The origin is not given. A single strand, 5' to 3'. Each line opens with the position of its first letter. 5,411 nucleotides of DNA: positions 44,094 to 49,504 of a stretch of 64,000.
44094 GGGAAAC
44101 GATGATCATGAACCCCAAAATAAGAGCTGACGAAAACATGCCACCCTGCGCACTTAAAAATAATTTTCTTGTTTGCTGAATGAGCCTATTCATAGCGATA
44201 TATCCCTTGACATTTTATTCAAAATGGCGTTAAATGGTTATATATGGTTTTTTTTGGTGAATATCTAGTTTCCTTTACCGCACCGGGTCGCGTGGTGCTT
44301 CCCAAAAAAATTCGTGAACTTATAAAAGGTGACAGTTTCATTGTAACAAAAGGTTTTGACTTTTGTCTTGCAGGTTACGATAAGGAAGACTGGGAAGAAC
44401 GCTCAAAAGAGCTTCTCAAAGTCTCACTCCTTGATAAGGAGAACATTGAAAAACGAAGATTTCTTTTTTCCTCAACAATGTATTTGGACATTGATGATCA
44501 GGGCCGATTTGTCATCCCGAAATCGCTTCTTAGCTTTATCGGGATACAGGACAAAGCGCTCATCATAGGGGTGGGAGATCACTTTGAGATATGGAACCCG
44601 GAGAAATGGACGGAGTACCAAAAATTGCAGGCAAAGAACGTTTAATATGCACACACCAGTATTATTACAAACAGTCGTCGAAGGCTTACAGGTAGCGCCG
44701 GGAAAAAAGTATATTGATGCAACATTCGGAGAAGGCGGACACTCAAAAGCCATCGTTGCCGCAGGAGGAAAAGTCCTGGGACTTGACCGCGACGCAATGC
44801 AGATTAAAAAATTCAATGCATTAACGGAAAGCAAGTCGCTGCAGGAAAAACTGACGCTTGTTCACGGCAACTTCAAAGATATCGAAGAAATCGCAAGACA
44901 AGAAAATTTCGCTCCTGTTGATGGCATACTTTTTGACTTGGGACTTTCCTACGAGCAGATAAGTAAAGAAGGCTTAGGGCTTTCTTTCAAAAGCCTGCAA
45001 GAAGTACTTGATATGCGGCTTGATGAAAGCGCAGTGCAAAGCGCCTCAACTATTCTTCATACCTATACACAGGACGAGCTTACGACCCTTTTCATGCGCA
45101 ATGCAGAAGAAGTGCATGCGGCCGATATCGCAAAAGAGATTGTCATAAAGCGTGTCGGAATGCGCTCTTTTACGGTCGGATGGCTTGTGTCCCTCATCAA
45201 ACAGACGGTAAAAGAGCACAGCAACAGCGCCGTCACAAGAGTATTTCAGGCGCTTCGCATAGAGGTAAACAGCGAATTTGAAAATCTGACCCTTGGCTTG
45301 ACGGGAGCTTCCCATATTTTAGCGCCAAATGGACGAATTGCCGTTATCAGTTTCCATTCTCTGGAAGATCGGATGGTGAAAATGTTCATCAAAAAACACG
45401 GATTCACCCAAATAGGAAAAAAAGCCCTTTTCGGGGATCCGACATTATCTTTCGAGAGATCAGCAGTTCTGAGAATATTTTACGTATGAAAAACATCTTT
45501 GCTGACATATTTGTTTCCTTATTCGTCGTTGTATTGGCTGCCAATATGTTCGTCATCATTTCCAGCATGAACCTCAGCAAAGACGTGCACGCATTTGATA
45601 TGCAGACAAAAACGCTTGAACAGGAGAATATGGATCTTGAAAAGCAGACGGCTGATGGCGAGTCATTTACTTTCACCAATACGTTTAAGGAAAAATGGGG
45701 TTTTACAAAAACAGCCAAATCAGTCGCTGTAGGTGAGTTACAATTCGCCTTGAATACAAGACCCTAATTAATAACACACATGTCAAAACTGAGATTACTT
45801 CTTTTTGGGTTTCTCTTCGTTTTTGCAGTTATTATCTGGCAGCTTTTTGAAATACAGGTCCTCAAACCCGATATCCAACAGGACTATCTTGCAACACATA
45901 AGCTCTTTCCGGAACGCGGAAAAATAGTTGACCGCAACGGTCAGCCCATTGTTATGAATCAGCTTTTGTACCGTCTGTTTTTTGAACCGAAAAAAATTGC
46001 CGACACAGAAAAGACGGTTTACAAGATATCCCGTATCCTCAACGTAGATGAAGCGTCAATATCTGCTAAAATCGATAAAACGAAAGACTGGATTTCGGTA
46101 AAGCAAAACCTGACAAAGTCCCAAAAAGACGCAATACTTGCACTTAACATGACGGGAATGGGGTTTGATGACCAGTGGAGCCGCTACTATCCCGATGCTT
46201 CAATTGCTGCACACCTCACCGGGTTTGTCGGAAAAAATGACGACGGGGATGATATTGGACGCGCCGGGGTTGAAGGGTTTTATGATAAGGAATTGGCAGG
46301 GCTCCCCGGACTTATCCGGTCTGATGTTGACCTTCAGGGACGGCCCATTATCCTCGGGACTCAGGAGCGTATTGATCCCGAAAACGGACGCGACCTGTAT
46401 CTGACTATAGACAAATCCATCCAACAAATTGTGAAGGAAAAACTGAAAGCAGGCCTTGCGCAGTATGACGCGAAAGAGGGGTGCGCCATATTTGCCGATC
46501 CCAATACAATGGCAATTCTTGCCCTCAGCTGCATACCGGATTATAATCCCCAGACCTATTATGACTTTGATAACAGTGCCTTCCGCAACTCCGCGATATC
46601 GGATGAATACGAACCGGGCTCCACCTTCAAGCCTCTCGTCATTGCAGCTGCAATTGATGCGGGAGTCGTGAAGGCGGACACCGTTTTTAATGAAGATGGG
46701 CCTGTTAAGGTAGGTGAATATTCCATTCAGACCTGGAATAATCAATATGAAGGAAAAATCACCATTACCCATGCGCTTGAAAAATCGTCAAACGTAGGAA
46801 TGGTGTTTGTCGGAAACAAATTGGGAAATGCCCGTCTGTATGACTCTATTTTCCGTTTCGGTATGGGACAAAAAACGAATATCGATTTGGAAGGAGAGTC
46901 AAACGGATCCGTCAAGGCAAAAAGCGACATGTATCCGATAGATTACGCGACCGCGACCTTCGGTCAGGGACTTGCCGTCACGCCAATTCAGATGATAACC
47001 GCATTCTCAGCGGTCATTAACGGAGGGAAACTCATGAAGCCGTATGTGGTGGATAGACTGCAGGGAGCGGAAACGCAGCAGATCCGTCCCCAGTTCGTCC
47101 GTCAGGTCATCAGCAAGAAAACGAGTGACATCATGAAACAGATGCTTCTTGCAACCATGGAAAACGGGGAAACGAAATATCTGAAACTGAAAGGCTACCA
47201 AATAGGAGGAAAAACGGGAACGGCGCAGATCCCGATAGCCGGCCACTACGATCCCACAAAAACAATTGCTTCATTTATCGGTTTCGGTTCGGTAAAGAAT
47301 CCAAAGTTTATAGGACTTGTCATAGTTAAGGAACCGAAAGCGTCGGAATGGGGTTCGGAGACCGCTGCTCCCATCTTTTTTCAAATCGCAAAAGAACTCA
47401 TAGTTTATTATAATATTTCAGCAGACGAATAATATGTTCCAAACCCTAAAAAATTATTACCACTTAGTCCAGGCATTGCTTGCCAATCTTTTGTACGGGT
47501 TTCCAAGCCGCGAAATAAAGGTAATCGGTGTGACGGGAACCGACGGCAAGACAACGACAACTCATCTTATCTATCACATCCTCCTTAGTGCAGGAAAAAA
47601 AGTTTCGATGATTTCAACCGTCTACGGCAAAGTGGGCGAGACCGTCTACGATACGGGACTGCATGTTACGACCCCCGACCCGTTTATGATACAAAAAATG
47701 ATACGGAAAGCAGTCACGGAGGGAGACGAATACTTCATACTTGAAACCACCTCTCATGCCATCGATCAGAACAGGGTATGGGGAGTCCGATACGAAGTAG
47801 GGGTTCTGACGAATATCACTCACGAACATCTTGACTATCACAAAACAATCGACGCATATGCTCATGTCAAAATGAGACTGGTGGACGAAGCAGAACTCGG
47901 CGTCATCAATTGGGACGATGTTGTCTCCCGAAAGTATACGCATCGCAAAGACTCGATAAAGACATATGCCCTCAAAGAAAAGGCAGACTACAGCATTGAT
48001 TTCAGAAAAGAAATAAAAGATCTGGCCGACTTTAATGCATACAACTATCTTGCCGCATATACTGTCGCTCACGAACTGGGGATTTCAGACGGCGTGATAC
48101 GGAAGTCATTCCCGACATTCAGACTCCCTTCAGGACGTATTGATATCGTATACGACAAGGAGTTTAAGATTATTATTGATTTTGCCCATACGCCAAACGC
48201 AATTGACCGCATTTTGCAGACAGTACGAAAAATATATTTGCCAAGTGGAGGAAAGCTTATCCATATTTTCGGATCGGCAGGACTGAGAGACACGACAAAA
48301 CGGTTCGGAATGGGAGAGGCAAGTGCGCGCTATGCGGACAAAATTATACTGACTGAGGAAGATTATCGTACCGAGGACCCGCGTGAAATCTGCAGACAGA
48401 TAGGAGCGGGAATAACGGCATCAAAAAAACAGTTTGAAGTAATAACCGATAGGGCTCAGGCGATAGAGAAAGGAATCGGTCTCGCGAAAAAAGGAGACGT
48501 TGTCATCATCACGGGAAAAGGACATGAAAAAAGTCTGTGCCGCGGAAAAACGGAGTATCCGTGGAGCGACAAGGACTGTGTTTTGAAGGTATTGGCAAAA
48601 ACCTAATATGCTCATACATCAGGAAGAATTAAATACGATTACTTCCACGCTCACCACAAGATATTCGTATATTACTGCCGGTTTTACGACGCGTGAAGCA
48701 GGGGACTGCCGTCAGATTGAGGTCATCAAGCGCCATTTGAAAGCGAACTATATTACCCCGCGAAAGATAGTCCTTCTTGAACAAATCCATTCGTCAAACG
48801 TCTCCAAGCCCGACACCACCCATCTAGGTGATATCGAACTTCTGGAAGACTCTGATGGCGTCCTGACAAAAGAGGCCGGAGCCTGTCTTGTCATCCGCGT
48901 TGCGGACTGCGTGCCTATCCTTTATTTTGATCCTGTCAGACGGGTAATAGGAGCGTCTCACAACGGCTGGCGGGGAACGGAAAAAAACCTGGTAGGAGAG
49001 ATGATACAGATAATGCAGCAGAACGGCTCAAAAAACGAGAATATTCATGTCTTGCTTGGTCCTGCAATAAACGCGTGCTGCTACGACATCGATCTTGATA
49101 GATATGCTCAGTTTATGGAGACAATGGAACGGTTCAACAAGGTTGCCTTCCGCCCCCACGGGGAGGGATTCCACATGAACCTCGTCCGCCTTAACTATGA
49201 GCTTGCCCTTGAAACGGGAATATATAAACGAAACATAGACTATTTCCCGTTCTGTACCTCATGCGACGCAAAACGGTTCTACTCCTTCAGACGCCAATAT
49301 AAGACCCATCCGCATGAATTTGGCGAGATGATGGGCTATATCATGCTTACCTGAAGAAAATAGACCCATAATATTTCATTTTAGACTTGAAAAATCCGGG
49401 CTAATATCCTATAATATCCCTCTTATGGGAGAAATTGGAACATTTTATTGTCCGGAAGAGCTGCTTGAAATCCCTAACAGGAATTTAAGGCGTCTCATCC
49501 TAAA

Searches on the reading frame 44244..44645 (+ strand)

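Call 4: search_protein_families(library=pfam, proteins=[window:44244-44645:+], max_evalue=0.001)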
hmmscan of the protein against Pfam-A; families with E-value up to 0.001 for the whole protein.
window:44244-44645:+ (133 aa): 1 family
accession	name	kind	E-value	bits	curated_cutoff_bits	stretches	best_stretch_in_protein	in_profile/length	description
PF02381.23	MraZ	-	2.5e-24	85.5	23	2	74-128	1-55/72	MraZ protein, putative antitoxin-like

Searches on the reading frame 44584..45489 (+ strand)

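Call 4: search_protein_families(library=pfam, proteins=[window:44584-45489:+], max_evalue=0.001)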
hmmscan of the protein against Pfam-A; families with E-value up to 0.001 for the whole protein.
window:44584-45489:+ (301 aa): 1 family
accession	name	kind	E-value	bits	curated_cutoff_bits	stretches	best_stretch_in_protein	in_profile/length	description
PF01795.25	Methyltransf_5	-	3.6e-66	224.2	27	1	22-272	3-256/309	MraW methylase family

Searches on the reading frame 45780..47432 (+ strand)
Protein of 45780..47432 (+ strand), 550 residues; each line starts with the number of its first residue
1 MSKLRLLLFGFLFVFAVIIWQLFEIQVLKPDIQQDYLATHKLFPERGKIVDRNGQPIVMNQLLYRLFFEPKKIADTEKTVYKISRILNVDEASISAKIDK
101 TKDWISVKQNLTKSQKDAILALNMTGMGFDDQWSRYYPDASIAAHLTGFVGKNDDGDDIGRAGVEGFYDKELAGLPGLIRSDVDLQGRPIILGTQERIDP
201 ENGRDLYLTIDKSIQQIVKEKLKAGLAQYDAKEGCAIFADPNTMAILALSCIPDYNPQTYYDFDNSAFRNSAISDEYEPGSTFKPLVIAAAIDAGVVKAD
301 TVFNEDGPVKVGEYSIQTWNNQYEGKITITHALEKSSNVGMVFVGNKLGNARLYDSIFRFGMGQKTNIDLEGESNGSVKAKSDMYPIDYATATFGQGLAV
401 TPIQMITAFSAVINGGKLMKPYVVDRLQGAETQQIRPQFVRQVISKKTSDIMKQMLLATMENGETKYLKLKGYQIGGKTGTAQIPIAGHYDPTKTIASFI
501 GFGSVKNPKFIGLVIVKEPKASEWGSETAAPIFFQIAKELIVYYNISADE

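Call 4: search_protein_families(library=pfam, proteins=[window:45780-47432:+], max_evalue=0.001)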
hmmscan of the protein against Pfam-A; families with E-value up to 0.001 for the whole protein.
window:45780-47432:+ (550 aa): 2 families
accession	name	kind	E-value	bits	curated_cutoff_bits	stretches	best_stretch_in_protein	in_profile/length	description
PF00905.27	Transpeptidase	-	2.4e-73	247.4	22.1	1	234-537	1-298/299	Penicillin binding protein transpeptidase domain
PF03717.20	PBP_dimer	-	2.6e-25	90.3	24.4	1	44-190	4-176/180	Penicillin-binding Protein dimerisation domain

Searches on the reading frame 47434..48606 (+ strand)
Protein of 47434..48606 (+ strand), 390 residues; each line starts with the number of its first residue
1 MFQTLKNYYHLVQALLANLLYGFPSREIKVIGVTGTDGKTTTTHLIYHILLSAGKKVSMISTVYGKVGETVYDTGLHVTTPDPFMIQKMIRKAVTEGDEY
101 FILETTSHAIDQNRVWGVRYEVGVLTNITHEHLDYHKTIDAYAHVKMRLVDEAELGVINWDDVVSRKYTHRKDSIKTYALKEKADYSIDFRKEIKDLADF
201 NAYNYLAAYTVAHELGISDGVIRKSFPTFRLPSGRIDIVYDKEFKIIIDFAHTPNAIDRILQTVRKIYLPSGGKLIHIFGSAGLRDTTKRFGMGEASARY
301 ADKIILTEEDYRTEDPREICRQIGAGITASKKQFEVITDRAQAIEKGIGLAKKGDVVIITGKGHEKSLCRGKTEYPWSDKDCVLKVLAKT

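Call 4: search_protein_families(library=pfam, proteins=[window:47434-48606:+], max_evalue=0.001)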
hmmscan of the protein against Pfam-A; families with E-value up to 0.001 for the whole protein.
window:47434-48606:+ (390 aa): 2 families
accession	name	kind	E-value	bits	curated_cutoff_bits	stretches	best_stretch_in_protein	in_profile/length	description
PF08245.18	Mur_ligase_M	-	2.9e-37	129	24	1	33-188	1-156/200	Mur ligase middle domain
PF02875.26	Mur_ligase_C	-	2.3e-28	100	28.4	1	234-363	1-127/127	Mur ligase, glutamate ligase domain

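Call 6: search_protein_families(library=ncbifam, proteins=[window:47434-48606:+], max_evalue=0.01)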
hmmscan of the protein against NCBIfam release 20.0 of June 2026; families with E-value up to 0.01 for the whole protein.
window:47434-48606:+ (390 aa): 29 families (the best 25 are shown)
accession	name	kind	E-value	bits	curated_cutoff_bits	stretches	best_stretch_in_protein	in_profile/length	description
TIGR01085.1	murE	subfamily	1.8e-113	380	257.3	2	198-387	284-471/472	UDP-N-acetylmuramyl-tripeptide synthetase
NF001126.0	PRK00139.1-4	equivalog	2.8e-107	359.3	373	1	12-389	88-484/486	UDP-N-acetylmuramoyl-L-alanyl-D-glutamate--2,6-diaminopimelate ligase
NF001124.0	PRK00139.1-2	equivalog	2e-89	300.7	476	1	14-388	97-493/500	UDP-N-acetylmuramoyl-L-alanyl-D-glutamate--2,6-diaminopimelate ligase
NF008896.0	PRK11929.1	equivalog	3.2e-85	286.7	1023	1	15-388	99-499/965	bifunctional UDP-N-acetylmuramoyl-L-alanyl-D-glutamate--2,6-diaminopimelate ligase MurE/UDP-N-acetylmuramoyl-tripeptide--D-alanyl-D-alanine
NF001123.0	PRK00139.1-1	equivalog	1.3e-75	255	586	2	197-388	302-490/493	UDP-N-acetylmuramoyl-L-alanyl-D-glutamate--2,6-diaminopimelate ligase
NF010628.0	PRK14022.1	equivalog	1.5e-68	231.7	536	1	12-365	95-458/483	UDP-N-acetylmuramoyl-L-alanyl-D-glutamate--L-lysine ligase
NF001130.0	PRK00139.2-4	equivalog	3.9e-55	187.5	715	2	13-160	94-245/516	UDP-N-acetylmuramoyl-L-alanyl-D-glutamate--2,6-diaminopimelate ligase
NF001129.0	PRK00139.2-3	equivalog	2.4e-49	168.2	762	2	14-180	104-276/517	UDP-N-acetylmuramoyl-L-alanyl-D-glutamate--2,6-diaminopimelate ligase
NF001127.0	PRK00139.2-1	equivalog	5.5e-42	144.1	997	2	187-366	312-489/520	UDP-N-acetylmuramoyl-L-alanyl-D-glutamate--2,6-diaminopimelate ligase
TIGR02068.2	cya_phycin_syn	equivalog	7.7e-37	126.7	850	2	197-363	680-850/862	cyanophycin synthetase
NF001131.0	PRK00139.2-5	equivalog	1.8e-34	119.4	1000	1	13-372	94-468/483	UDP-N-acetylmuramoyl-L-alanyl-D-glutamate--2,6-diaminopimelate ligase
NF010623.0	PRK14016.1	subfamily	5.9e-32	110.7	877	2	193-362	678-851/871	cyanophycin synthetase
TIGR01082.1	murC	equivalog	3.5e-26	92.3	335.1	1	26-368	98-444/449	UDP-N-acetylmuramate--L-alanine ligase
NF053645.1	pMurC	equivalog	1.9e-25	89.5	560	3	177-268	299-389/492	pseudomurein biosynthesis peptide ligase pMurC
NF053647.1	pMurD2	equivalog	3.3e-24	85.5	550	2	121-263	175-307/405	pseudomurein biosynthesis peptide ligase pMurD2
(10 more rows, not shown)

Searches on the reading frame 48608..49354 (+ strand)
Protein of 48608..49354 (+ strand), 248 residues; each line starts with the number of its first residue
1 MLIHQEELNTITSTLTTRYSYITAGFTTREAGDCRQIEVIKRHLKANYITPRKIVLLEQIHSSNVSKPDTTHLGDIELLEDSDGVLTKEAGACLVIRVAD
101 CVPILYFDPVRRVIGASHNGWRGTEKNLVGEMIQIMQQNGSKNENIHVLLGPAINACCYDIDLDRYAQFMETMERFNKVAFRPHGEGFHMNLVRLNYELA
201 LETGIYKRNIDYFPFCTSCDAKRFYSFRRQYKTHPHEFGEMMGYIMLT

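Call 4: search_protein_families(library=pfam, proteins=[window:48608-49354:+], max_evalue=0.001)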
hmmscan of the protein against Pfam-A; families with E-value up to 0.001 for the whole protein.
window:48608-49354:+ (248 aa): 1 family
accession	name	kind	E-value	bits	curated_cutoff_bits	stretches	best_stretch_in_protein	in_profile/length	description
PF02578.20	Cu-oxidase_4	-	2.1e-50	171.8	22.9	1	42-246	33-238/238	Multi-copper polyphenol oxidoreductase laccase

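Call 33: find_encoding_contigs(protein=window:48608-49354:+, flank=10000, max_places=8)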
Protein window:48608-49354:+ (248 aa): 12 contigs read that carry it; 3 places shown.
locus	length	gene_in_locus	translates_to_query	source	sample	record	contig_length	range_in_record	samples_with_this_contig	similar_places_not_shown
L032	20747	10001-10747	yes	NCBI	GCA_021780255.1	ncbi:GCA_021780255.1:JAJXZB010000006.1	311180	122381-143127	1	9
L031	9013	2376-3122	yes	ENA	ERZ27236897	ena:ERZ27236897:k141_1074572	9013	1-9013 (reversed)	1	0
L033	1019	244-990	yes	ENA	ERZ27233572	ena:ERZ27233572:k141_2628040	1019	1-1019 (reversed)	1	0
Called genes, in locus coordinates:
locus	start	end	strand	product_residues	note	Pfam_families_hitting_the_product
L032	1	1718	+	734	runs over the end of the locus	PF17854:FtsK_alpha, PF01580:FtsK_SpoIIIE, PF09397:FtsK_gamma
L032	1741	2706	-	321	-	PF02618:YceG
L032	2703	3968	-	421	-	PF02885:Glycos_trans_3N, PF00591:Glycos_transf_3, PF07831:PYNP_C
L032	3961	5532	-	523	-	PF03023:MurJ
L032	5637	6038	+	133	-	PF02381:MraZ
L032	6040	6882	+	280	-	PF01795:Methyltransf_5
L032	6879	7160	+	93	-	-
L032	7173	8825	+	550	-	PF03717:PBP_dimer, PF00905:Transpeptidase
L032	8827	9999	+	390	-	PF08245:Mur_ligase_M, PF02875:Mur_ligase_C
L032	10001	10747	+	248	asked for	PF02578:Cu-oxidase_4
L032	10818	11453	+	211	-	-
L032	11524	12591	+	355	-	PF04607:RelA_SpoT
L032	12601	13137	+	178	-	PF27329:Rv1289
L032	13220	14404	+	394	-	PF13651:EcoRI_methylase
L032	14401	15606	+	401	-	PF03235:GmrSD_N, PF01844:HNH (weak)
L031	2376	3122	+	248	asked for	PF02578:Cu-oxidase_4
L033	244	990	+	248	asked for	PF02578:Cu-oxidase_4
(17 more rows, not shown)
